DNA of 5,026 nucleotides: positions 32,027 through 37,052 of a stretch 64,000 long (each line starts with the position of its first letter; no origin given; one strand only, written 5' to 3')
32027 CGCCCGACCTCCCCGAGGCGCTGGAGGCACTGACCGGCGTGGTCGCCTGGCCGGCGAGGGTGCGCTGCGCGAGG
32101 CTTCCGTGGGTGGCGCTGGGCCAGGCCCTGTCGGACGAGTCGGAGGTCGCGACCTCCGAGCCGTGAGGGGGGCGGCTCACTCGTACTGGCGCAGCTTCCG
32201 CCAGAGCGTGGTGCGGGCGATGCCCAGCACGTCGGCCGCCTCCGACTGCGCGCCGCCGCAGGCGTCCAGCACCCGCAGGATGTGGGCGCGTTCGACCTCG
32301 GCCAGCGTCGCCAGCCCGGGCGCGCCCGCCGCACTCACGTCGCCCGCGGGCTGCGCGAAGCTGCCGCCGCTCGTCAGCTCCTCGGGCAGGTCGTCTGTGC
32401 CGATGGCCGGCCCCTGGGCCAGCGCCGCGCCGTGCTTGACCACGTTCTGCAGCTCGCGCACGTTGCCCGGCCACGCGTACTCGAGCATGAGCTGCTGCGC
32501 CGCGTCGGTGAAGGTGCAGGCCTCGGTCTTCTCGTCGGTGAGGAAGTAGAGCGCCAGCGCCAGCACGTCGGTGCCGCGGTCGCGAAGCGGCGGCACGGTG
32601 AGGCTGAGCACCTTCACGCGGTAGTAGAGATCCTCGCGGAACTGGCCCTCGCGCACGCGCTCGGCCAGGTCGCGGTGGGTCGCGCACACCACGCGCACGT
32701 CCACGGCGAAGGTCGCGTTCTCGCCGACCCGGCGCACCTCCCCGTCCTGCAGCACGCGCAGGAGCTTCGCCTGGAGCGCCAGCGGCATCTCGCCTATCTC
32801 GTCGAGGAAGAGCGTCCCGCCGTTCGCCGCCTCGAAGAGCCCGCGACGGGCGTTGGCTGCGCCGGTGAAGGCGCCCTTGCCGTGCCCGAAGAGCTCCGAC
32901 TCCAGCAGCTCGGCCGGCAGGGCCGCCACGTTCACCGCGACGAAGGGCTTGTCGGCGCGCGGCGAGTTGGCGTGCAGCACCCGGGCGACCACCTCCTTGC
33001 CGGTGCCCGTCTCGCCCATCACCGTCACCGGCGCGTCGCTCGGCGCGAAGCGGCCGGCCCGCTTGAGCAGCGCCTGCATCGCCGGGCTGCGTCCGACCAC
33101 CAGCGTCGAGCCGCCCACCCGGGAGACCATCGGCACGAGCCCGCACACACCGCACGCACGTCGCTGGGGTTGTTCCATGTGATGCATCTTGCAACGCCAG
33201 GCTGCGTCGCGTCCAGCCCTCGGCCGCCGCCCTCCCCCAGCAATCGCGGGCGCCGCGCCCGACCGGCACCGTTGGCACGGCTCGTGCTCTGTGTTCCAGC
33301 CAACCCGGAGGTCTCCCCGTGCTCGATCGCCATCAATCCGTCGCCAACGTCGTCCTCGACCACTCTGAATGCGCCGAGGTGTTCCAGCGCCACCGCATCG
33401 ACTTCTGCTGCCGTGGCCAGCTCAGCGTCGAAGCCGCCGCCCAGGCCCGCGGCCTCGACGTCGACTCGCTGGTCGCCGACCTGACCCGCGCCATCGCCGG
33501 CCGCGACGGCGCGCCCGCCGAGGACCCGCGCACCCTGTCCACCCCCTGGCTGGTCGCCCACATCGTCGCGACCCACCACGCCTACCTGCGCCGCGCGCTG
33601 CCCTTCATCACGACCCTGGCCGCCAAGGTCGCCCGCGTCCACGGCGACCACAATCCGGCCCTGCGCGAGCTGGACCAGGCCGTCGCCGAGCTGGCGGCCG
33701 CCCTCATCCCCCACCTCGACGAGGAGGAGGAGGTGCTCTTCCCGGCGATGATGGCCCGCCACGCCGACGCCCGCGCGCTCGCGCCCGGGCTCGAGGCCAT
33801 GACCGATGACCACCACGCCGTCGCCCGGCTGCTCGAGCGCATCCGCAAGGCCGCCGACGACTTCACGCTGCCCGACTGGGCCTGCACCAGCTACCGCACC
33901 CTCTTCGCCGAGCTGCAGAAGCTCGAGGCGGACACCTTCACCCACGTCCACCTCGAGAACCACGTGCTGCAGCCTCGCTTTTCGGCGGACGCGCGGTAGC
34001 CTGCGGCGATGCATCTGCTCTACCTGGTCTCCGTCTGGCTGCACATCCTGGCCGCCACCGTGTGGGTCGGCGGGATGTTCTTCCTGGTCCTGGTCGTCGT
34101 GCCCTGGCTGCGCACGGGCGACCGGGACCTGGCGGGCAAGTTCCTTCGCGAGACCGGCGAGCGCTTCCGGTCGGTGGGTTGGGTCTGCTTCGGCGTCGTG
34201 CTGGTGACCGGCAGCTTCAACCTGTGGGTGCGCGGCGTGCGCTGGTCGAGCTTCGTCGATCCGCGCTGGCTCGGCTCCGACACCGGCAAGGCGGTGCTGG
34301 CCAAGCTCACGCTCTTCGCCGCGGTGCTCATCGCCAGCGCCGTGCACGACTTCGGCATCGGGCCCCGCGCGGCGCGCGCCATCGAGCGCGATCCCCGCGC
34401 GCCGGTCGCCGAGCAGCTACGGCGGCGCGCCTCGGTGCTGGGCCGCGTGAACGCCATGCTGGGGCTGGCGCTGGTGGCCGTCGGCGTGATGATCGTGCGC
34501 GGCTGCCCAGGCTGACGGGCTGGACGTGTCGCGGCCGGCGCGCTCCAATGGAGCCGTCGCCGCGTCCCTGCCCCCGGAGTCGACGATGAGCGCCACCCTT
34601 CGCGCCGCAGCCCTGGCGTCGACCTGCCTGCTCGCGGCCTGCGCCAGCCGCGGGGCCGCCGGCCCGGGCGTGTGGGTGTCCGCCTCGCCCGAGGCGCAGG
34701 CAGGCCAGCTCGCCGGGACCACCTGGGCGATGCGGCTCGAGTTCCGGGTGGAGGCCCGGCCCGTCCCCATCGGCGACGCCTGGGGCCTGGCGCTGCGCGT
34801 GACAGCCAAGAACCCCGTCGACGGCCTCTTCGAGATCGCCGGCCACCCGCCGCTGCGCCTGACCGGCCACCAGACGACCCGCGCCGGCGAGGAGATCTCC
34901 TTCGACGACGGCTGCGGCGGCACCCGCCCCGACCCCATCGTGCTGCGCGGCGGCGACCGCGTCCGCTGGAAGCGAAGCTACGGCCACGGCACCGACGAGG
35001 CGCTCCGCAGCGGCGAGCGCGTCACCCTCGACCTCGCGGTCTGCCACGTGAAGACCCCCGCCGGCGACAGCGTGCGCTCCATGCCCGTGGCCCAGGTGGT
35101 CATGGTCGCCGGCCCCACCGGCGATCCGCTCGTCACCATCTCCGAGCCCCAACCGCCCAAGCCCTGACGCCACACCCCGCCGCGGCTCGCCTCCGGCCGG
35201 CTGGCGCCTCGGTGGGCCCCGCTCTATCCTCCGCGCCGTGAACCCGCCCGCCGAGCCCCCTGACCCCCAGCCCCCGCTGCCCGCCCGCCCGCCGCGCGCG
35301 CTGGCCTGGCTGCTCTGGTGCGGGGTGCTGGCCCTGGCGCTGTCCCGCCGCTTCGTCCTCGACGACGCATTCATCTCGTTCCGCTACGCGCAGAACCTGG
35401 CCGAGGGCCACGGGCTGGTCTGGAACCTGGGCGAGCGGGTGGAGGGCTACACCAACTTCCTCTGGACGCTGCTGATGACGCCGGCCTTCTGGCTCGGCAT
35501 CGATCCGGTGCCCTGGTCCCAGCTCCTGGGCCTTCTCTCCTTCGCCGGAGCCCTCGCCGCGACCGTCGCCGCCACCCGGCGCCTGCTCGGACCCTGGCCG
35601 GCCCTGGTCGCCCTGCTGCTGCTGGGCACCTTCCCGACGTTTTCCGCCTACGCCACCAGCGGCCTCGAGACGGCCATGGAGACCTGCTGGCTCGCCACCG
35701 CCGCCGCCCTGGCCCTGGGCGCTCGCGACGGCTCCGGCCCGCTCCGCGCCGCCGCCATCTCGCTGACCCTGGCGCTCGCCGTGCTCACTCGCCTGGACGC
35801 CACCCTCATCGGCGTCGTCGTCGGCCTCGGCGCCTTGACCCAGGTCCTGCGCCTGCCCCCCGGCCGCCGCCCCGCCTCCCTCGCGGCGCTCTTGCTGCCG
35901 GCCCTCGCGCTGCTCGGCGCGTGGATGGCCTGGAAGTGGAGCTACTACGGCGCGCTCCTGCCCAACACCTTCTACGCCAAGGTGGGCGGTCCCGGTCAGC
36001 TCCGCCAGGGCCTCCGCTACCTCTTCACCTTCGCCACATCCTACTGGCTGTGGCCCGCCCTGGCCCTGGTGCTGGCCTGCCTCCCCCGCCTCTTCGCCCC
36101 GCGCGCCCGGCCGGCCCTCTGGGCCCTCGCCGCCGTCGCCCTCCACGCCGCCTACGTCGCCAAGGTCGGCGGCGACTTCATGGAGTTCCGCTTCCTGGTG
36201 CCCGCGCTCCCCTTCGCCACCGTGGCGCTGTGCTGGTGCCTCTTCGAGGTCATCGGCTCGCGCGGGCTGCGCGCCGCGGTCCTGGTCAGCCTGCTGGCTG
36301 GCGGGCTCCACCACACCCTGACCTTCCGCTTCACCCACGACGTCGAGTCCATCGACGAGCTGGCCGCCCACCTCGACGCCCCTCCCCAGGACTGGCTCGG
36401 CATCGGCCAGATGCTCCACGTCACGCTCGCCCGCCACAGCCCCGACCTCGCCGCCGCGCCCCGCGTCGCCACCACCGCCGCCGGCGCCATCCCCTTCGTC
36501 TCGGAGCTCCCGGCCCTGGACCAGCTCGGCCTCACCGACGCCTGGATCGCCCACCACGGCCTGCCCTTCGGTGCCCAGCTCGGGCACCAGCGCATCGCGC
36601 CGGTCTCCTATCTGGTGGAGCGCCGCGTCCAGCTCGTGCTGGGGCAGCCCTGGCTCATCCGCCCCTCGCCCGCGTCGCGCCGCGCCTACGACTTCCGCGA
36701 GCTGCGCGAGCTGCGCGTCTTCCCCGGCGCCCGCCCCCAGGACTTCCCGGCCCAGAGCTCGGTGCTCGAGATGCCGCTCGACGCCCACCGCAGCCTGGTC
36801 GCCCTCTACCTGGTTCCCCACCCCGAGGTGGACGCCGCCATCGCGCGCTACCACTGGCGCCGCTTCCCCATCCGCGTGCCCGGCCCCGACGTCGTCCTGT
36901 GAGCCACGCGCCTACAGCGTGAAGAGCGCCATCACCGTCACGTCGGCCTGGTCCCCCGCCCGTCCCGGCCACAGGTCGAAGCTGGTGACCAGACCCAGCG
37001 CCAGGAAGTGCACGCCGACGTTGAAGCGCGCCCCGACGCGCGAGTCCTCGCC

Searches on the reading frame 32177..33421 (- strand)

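Call 73: search_protein_families(library=pfam, max_evalue=0.0001, proteins=[window:32177-33421:-])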
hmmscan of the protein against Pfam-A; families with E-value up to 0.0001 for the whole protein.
window:32177-33421:- (414 aa): 5 families
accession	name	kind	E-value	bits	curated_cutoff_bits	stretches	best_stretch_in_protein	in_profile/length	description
PF00158.32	Sigma54_activat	-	2.2e-72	242.6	20.2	1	109-274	2-167/168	Sigma-54 interaction domain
PF14532.12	Sigma54_activ_2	-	1.2e-24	87.5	25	1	109-279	1-138/138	Sigma-54 interaction domain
PF25601.1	AAA_lid_14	-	6.2e-18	64.9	27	1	280-355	1-80/87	AAA+ ATPase lid domain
PF02954.25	HTH_8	-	1e-14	54.4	22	1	372-413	1-42/42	Bacterial regulatory protein, Fis family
PF07728.20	AAA_5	-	6.9e-05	23.3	22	0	132-249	2-122/139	AAA domain (dynein-related subfamily)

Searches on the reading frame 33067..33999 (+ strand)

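Call 73: search_protein_families(library=pfam, max_evalue=0.0001, proteins=[window:33067-33999:+])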
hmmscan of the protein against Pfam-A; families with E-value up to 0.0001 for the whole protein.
window:33067-33999:+ (310 aa): 2 families
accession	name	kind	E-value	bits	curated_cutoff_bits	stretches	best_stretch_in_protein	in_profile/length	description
PF01814.28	Hemerythrin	-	4.1e-18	66.5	25.3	1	164-304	3-126/127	Hemerythrin HHE cation binding domain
PF04405.19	ScdA_N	-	1.2e-15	57.3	32.5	1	89-141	2-54/56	Domain of Unknown function (DUF542)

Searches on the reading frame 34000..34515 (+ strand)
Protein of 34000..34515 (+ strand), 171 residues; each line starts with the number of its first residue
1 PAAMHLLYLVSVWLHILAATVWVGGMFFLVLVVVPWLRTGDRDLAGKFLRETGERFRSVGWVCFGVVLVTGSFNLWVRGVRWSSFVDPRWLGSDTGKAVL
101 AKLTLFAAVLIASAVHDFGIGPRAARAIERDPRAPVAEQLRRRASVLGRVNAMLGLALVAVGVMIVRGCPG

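Call 73: search_protein_families(library=pfam, max_evalue=0.0001, proteins=[window:34000-34515:+])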
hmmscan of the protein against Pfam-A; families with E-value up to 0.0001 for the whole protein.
window:34000-34515:+ (171 aa): 2 families
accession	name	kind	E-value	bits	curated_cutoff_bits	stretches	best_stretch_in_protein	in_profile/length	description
PF05425.18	CopD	-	2.5e-12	47.5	32.1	1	52-163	3-103/105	Copper resistance protein D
PF13664.11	DUF4149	-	4.3e-08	33.8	24.6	1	17-127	1-96/102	Domain of unknown function (DUF4149)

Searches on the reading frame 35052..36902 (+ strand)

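Call 73: search_protein_families(library=pfam, max_evalue=0.0001, proteins=[window:35052-36902:+])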
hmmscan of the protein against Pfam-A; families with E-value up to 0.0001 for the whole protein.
window:35052-36902:+ (616 aa): 0 families

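Call 81: search_protein_families(library=ncbifam, max_evalue=0.01, proteins=[window:35052-36902:+])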
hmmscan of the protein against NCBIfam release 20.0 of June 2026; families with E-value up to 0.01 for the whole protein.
window:35052-36902:+ (616 aa): 2 families
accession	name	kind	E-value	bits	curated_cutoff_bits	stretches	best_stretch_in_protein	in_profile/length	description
NF041481.1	beta_arabfuran_tase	equivalog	3.5e-14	51.8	1050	1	96-362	21-303/633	terminal beta-(1->2)-arabinofuranosyltransferase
NF047440.1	LA3751_2_3_fam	subfamily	0.00065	18.6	200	1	136-403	83-359/460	LA_3751/LA_3752 family putative glycosyltransferase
